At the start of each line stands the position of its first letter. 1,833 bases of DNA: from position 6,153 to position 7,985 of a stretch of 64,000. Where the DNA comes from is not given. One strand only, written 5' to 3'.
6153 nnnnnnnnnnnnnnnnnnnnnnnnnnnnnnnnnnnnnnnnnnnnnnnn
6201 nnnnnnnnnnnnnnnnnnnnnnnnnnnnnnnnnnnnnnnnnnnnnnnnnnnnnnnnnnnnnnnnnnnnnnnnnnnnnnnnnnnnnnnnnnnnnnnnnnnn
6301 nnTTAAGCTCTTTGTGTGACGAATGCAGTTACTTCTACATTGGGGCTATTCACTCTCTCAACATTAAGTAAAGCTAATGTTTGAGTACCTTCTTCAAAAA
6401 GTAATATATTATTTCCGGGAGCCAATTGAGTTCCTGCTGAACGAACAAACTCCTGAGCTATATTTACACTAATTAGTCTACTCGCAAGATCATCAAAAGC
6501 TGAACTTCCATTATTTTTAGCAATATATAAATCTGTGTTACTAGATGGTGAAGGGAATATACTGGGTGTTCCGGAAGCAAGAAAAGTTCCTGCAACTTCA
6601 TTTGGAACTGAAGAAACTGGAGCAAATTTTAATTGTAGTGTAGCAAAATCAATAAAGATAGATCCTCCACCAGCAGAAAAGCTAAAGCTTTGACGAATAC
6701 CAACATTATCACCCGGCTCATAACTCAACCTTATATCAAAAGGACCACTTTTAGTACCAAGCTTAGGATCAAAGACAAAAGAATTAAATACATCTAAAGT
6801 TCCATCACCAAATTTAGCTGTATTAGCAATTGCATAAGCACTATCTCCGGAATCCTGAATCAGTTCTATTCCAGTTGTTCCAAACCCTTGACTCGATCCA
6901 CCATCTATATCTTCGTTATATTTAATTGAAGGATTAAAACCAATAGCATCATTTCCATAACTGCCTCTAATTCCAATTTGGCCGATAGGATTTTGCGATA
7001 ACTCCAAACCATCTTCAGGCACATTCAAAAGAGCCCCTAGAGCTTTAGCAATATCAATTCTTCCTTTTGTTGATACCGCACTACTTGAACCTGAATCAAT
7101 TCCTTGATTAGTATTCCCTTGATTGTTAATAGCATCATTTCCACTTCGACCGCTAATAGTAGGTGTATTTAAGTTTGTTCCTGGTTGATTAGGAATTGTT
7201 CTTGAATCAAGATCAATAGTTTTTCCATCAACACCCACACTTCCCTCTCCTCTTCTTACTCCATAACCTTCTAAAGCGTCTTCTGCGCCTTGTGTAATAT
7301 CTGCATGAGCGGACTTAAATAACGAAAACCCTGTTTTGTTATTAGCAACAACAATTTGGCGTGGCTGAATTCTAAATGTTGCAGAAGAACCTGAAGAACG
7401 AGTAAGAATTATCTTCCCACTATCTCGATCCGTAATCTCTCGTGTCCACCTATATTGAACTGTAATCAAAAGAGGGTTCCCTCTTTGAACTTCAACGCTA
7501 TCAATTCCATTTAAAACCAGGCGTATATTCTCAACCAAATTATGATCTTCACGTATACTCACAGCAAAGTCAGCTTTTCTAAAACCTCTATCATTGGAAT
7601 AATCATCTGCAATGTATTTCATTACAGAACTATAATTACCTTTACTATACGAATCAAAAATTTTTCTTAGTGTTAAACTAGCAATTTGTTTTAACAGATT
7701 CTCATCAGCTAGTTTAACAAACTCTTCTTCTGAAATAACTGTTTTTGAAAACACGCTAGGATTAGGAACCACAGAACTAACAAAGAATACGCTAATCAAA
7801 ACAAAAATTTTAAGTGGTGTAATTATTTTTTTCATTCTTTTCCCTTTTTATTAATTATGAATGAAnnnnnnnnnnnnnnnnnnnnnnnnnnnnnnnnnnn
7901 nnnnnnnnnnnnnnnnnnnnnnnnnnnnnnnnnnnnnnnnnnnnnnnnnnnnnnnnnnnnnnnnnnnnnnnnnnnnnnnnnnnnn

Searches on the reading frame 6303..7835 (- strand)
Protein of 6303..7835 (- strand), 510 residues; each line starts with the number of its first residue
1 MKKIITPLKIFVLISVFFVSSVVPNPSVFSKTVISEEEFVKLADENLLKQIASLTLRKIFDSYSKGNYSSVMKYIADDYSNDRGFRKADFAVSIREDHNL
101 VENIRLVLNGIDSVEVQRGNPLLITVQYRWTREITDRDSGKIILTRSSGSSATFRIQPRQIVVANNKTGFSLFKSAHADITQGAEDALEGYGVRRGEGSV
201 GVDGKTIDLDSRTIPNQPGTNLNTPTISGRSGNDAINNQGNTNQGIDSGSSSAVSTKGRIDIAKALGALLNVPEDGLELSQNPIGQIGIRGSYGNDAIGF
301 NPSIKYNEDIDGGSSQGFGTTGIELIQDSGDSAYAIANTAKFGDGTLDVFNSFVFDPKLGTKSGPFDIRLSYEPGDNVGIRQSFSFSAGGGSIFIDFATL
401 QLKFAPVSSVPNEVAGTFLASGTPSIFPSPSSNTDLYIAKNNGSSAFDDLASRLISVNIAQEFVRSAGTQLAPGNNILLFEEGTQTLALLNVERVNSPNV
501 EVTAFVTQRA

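Call 11: search_protein_families(library=pfam, proteins=[window:6303-7835:-])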
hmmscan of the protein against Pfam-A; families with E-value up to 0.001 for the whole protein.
window:6303-7835:- (510 aa): 0 families

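Call 13: find_homologous_proteins(query=window:6303-7835:-)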
Query window:6303-7835:- (510 aa): 1 proteins with E <= 0.001 among 8000 candidates.
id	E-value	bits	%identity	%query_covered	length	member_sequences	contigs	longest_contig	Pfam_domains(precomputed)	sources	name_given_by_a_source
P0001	0.0e+0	1103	100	100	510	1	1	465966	-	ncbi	-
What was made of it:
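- The source appears to be a 466-kb contig of a poorly sampled lineage (call 13).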

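Call 15: find_encoding_contigs(protein=P0001, flank=10000, max_places=5)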
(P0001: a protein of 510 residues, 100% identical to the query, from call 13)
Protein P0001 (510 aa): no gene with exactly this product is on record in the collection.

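Call 17: search_protein_families(library=ncbifam, proteins=[window:6303-7835:-])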
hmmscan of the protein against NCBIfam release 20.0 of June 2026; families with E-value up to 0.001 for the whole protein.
window:6303-7835:- (510 aa): 0 families
